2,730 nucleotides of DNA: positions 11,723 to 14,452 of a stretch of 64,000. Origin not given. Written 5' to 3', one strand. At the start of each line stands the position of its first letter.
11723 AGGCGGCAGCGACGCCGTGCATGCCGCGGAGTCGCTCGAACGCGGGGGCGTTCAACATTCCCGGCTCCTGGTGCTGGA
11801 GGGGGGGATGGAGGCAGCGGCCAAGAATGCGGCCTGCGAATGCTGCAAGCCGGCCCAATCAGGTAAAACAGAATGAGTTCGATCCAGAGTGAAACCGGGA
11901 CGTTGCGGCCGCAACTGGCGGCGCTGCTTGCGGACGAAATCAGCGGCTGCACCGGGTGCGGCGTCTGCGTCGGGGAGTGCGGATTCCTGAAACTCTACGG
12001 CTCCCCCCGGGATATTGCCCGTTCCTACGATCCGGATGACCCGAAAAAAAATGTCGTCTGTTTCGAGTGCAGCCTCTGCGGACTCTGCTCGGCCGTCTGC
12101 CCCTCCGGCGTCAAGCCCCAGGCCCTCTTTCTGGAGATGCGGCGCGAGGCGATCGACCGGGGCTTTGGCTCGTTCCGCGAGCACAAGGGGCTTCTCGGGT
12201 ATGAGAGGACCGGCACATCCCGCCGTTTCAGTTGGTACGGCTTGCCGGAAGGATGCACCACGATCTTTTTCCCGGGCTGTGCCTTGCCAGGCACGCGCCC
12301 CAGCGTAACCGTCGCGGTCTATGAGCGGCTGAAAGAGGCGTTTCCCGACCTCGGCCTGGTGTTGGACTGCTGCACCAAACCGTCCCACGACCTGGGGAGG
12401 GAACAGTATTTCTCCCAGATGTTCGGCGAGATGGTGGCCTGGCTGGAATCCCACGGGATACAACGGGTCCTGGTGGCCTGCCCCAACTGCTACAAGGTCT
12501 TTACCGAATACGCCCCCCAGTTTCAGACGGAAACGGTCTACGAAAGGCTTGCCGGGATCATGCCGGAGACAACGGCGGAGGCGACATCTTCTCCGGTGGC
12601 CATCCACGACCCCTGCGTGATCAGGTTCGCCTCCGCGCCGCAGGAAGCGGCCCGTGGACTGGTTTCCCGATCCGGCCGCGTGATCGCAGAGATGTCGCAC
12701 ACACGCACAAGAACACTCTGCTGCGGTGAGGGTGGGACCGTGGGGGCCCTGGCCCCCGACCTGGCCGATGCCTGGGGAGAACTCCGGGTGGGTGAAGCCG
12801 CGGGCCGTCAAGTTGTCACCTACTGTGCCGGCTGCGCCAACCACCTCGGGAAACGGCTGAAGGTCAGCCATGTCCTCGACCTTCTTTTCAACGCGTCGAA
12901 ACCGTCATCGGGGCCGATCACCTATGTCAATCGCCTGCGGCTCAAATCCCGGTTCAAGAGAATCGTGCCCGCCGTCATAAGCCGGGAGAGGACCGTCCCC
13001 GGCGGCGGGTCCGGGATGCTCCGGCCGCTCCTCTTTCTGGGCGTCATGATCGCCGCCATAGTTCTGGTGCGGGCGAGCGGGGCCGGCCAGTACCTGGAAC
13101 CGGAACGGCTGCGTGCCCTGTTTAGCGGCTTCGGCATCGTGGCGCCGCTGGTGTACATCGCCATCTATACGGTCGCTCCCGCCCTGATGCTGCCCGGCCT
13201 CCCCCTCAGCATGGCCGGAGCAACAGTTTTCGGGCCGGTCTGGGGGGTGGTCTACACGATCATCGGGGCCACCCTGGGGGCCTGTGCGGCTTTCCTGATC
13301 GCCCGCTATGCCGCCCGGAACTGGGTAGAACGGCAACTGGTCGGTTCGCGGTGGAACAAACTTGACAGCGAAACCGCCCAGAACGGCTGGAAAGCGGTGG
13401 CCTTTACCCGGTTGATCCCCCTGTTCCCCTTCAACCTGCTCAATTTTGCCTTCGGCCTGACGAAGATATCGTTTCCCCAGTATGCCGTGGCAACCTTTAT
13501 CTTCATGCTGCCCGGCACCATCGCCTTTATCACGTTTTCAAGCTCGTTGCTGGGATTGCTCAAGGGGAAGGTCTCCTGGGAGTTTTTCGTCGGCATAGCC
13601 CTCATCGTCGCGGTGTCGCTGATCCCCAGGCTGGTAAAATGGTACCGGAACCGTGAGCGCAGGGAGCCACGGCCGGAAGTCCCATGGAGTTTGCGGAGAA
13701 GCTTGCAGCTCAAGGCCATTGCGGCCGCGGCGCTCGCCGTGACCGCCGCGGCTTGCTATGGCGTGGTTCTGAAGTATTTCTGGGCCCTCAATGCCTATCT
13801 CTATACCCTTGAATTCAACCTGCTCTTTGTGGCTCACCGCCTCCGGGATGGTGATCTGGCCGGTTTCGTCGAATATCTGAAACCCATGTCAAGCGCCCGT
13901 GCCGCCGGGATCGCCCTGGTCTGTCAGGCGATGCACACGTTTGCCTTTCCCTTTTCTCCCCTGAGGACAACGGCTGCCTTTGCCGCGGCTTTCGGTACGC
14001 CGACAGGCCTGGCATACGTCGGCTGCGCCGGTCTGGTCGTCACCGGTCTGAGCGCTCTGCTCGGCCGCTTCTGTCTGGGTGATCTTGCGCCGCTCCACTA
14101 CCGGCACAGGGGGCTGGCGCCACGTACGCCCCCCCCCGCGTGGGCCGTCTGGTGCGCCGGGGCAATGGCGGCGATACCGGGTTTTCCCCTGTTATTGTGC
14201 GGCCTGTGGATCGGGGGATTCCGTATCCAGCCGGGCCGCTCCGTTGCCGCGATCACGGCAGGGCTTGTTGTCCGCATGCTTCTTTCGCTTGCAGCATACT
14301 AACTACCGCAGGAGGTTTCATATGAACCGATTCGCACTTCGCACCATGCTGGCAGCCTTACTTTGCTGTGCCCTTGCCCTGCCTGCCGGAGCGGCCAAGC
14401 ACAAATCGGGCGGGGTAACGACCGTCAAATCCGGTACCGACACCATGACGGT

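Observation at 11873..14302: Single 809-codon ORF fusing an HdrD/GlpC-like Fe-S (CCG-domain) oxidoreductase to a DedA/TVP38 membrane protein plus an extra C-terminal TM domain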

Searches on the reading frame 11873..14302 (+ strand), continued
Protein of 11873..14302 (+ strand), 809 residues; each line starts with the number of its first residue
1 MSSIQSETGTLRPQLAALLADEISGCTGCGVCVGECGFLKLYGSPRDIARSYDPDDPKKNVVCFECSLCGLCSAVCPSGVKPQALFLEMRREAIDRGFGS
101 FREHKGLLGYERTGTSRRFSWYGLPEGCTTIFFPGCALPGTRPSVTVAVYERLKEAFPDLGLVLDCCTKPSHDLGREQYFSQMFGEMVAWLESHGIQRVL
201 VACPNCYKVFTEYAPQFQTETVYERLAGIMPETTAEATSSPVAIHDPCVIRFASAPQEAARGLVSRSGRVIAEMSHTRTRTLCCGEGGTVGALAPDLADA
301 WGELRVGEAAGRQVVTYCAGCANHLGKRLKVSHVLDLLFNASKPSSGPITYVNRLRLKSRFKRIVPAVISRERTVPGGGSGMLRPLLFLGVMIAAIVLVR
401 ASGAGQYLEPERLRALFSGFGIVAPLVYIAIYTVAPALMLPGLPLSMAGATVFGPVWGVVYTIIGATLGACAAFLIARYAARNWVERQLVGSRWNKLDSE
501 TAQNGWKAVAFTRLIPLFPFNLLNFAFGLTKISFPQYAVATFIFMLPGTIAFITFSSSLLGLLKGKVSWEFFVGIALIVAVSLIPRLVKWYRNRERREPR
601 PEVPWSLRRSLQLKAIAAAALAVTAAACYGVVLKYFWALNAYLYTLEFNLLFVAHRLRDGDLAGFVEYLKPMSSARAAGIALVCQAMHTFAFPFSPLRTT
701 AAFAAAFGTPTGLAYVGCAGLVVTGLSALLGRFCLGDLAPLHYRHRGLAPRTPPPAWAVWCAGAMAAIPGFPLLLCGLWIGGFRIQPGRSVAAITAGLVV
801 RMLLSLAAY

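Call 104: search_protein_families(library=ncbifam, proteins=[L028:12609-13814:+, L027:16084-16317:+, L028:8930-9895:-, L027:15461-16081:+], max_evalue=0.00001)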
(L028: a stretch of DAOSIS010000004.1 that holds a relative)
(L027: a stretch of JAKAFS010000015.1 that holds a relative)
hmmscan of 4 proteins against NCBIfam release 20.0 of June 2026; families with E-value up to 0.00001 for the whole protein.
L028:12609-13814:+ (402 aa): 35 families (the best 25 are shown)
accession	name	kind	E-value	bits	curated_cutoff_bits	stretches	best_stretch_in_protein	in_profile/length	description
TIGR01977.1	am_tr_V_EF2568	hypoth_equivalog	2.4e-141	471.1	377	1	16-391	1-375/376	cysteine desulfurase family protein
NF040779.1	Sec_lyase_SclA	exception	6.5e-120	400.5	525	1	16-392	1-376/378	selenocysteine lyase SclA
TIGR01979.1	sufS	subfamily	1.5e-78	264.4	475.1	1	11-393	15-399/403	SufS family cysteine desulfurase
NF041166.1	f2_encap_cargo1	exception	2.7e-55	188.6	800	1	14-392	245-623/623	family 2A encapsulin nanocompartment cargo protein cysteine desulfurase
TIGR03402.1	FeS_nifS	equivalog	2.8e-52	177.8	530.75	1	16-398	1-375/379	cysteine desulfurase NifS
NF006791.0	PRK09295.1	equivalog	4.3e-49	167.7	661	1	12-394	21-403/406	cysteine desulfurase SufS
TIGR03235.1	DNA_S_dndA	equivalog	2.6e-48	165.1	480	1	17-332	1-305/353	cysteine desulfurase DndA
NF010611.0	PRK14012.1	equivalog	3.5e-47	161.2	548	1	15-312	6-293/406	IscS subfamily cysteine desulfurase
TIGR02006.1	IscS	equivalog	4.7e-47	160.9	643.2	1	16-311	5-288/402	IscS subfamily cysteine desulfurase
TIGR03392.1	FeS_syn_CsdA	equivalog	9.3e-46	156.8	493.6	1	11-390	13-390/398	cysteine desulfurase CsdA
NF008126.0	PRK10874.1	equivalog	4.8e-45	154.4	607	1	10-391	15-394/401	cysteine desulfurase CsdA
TIGR01976.1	am_tr_V_VC1184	hypoth_equivalog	5.9e-42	144.4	352.35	1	13-389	17-401/401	cysteine desulfurase-like protein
TIGR03403.1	nifS_epsilon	equivalog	2.7e-34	118.6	587.7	1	16-242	1-228/382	NifS family cysteine desulfurase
NF002806.0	PRK02948.1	subfamily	1.2e-32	113.3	304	1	15-395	1-374/381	IscS subfamily cysteine desulfurase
TIGR04343.1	egtE_PLP_lyase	equivalog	8.1e-25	87.4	400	1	61-346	55-330/370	ergothioneine biosynthesis PLP-dependent enzyme EgtE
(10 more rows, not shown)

L027:16084-16317:+ (78 aa): 0 families

L028:8930-9895:- (321 aa): 49 families (the best 25 are shown)
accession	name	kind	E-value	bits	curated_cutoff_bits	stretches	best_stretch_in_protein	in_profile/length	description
NF040786.1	LysR_Sec_metab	equivalog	4.8e-89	298.3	250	1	16-308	3-296/298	selenium metabolism-associated LysR family transcriptional regulator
NF040889.1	trans_reg_YeiE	equivalog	2.1e-48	165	480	1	13-306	2-286/288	DNA-binding transcriptional regulator YeiE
NF045990.1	TransRegCbbRRhodb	equivalog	1.2e-47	162.5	450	1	11-309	3-299/304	LysR family regulator CbbR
TIGR03339.1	phn_lysR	subfamily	7.2e-46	156.7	341.1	1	18-290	1-263/279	aminoethylphosphonate catabolism associated LysR family transcriptional regulator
NF008095.0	PRK10837.1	subfamily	1.1e-44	152.8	281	1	13-307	2-287/290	LysR family transcriptional regulator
NF008416.0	PRK11242.1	equivalog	1.1e-32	113.5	277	1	18-310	5-291/300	transcriptional regulator CynR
TIGR02424.1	TF_pcaQ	equivalog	3.5e-32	111.5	303.8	1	14-308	3-296/300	pca operon transcription factor PcaQ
NF053705.1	TransRegGltCGpos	equivalog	7.2e-32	110.8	350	1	16-303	3-286/300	glutamate biosynthesis transcriptional regulator GltC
NF047520.1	trans_act_CidR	equivalog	8.3e-32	110.5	415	1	17-304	4-286/292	cidABC operon transcriptional activator CidR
NF008361.0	PRK11151.1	equivalog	1.3e-30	106.7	329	1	18-309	5-292/305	DNA-binding transcriptional regulator OxyR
NF052633.1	LysR_TF_PsrA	exception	2.3e-27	95.7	540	1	13-267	4-254/297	L-proline-binding transcription factor PsrA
NF058504.1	TransRegCcpCBac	equivalog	4e-27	95.4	400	1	21-296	8-275/287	transcriptional regulator CcpC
NF007307.0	PRK09791.1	equivalog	1e-24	87.2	336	1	13-304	4-291/302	LysR family transcriptional regulator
NF008722.0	PRK11716.1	equivalog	9.2e-24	84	246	1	18-264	5-248/293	HTH-type transcriptional activator IlvY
NF009327.0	PRK12684.1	subfamily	2e-23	83.1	402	1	30-267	18-253/313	CysB family HTH-type transcriptional regulator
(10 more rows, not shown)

L027:15461-16081:+ (207 aa): 1 family
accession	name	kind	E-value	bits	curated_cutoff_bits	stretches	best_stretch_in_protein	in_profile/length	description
TIGR03527.1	selenium_YedF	equivalog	8.1e-60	202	110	1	5-207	1-194/194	sulfurtransferase-like selenium metabolism protein YedF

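Call 105: search_protein_families(library=ncbifam, proteins=[L010:8464-9384:-, L017:3376-4356:-, L024:3916-4842:-, L036:1996-2943:-, L056:8214-9116:+, L058:8891-9823:-, L062:8404-9390:-, L066:6835-7758:-, L070:15297-16184:-, L079:8240-9388:-], max_evalue=1e-60)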
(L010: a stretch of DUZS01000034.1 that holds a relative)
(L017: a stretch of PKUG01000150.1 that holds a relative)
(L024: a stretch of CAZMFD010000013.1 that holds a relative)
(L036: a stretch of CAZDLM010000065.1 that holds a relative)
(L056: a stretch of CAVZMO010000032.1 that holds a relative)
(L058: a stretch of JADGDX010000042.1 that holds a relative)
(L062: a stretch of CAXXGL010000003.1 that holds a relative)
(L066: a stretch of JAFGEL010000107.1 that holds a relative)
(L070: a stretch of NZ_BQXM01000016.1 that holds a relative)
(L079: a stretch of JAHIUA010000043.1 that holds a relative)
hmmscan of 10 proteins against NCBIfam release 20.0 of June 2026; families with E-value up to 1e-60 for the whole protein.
L010:8464-9384:- (306 aa): 1 family
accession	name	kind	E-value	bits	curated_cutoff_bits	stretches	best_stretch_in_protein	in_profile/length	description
NF040786.1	LysR_Sec_metab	equivalog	8.9e-82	274.4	250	1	10-303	1-296/298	selenium metabolism-associated LysR family transcriptional regulator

L017:3376-4356:- (326 aa): 0 families

L024:3916-4842:- (308 aa): 1 family
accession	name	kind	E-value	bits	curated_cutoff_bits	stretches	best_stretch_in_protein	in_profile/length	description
NF040786.1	LysR_Sec_metab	equivalog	3.2e-76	256.2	250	1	8-302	1-297/298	selenium metabolism-associated LysR family transcriptional regulator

L036:1996-2943:- (315 aa): 1 family
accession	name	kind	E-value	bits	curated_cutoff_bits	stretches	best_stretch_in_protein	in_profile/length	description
NF040786.1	LysR_Sec_metab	equivalog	2.8e-88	295.8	250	1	10-301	3-295/298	selenium metabolism-associated LysR family transcriptional regulator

L056:8214-9116:+ (301 aa): 1 family
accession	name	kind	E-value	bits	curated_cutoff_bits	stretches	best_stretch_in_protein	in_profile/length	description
NF040786.1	LysR_Sec_metab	equivalog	1.2e-88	297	250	1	1-290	1-294/298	selenium metabolism-associated LysR family transcriptional regulator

L058:8891-9823:- (310 aa): 1 family
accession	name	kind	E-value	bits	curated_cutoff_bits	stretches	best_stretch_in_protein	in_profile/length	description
NF040786.1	LysR_Sec_metab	equivalog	3.8e-81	272.4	250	1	5-295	2-294/298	selenium metabolism-associated LysR family transcriptional regulator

L062:8404-9390:- (328 aa): 1 family
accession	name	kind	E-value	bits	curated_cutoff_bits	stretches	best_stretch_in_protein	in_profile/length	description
NF040786.1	LysR_Sec_metab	equivalog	1.8e-78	263.6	250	1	22-314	1-295/298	selenium metabolism-associated LysR family transcriptional regulator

L066:6835-7758:- (307 aa): 1 family
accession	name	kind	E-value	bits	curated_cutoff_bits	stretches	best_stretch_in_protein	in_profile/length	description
NF040786.1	LysR_Sec_metab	equivalog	2.3e-79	266.5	250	1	2-291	3-294/298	selenium metabolism-associated LysR family transcriptional regulator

L070:15297-16184:- (295 aa): 1 family
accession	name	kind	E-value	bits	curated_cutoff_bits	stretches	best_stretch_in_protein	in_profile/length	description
NF040786.1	LysR_Sec_metab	equivalog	2.2e-87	292.8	250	1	1-292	2-295/298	selenium metabolism-associated LysR family transcriptional regulator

L079:8240-9388:- (382 aa): 1 family
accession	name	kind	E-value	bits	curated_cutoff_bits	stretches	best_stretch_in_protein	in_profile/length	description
NF040786.1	LysR_Sec_metab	equivalog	4.1e-84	282.1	250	1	90-381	1-294/298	selenium metabolism-associated LysR family transcriptional regulator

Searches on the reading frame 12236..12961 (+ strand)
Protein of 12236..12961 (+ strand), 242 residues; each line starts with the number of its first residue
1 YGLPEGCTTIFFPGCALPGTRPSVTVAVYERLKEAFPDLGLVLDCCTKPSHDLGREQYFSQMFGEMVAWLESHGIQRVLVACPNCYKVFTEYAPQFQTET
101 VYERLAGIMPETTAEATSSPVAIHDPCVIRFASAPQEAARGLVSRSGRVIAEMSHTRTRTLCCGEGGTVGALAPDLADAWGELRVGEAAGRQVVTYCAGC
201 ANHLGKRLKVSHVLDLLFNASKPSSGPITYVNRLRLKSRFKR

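Call 46: search_solved_structures(query=window:12236-12961:+, max_evalue=10, show_alignments=5)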
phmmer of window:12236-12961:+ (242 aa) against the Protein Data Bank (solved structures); distinct sequences matched with E-value up to 10: 4.
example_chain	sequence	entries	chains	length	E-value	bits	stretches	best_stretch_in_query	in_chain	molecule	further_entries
9ojn_A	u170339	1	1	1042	1.3e-09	41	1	6-171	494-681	Iron-sulfur-binding reductase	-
9sfi_C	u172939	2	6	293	0.084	15.5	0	137-207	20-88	H(2)/formate:CoB-CoM heterodisulfide,ferredoxin reductase subunit B2 | Heterodisulfide reductase subunit B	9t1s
8ugc_A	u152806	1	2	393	0.33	13.5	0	58-118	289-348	FD15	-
3obk_A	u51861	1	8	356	1.4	11.5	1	31-76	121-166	Delta-aminolevulinic acid dehydratase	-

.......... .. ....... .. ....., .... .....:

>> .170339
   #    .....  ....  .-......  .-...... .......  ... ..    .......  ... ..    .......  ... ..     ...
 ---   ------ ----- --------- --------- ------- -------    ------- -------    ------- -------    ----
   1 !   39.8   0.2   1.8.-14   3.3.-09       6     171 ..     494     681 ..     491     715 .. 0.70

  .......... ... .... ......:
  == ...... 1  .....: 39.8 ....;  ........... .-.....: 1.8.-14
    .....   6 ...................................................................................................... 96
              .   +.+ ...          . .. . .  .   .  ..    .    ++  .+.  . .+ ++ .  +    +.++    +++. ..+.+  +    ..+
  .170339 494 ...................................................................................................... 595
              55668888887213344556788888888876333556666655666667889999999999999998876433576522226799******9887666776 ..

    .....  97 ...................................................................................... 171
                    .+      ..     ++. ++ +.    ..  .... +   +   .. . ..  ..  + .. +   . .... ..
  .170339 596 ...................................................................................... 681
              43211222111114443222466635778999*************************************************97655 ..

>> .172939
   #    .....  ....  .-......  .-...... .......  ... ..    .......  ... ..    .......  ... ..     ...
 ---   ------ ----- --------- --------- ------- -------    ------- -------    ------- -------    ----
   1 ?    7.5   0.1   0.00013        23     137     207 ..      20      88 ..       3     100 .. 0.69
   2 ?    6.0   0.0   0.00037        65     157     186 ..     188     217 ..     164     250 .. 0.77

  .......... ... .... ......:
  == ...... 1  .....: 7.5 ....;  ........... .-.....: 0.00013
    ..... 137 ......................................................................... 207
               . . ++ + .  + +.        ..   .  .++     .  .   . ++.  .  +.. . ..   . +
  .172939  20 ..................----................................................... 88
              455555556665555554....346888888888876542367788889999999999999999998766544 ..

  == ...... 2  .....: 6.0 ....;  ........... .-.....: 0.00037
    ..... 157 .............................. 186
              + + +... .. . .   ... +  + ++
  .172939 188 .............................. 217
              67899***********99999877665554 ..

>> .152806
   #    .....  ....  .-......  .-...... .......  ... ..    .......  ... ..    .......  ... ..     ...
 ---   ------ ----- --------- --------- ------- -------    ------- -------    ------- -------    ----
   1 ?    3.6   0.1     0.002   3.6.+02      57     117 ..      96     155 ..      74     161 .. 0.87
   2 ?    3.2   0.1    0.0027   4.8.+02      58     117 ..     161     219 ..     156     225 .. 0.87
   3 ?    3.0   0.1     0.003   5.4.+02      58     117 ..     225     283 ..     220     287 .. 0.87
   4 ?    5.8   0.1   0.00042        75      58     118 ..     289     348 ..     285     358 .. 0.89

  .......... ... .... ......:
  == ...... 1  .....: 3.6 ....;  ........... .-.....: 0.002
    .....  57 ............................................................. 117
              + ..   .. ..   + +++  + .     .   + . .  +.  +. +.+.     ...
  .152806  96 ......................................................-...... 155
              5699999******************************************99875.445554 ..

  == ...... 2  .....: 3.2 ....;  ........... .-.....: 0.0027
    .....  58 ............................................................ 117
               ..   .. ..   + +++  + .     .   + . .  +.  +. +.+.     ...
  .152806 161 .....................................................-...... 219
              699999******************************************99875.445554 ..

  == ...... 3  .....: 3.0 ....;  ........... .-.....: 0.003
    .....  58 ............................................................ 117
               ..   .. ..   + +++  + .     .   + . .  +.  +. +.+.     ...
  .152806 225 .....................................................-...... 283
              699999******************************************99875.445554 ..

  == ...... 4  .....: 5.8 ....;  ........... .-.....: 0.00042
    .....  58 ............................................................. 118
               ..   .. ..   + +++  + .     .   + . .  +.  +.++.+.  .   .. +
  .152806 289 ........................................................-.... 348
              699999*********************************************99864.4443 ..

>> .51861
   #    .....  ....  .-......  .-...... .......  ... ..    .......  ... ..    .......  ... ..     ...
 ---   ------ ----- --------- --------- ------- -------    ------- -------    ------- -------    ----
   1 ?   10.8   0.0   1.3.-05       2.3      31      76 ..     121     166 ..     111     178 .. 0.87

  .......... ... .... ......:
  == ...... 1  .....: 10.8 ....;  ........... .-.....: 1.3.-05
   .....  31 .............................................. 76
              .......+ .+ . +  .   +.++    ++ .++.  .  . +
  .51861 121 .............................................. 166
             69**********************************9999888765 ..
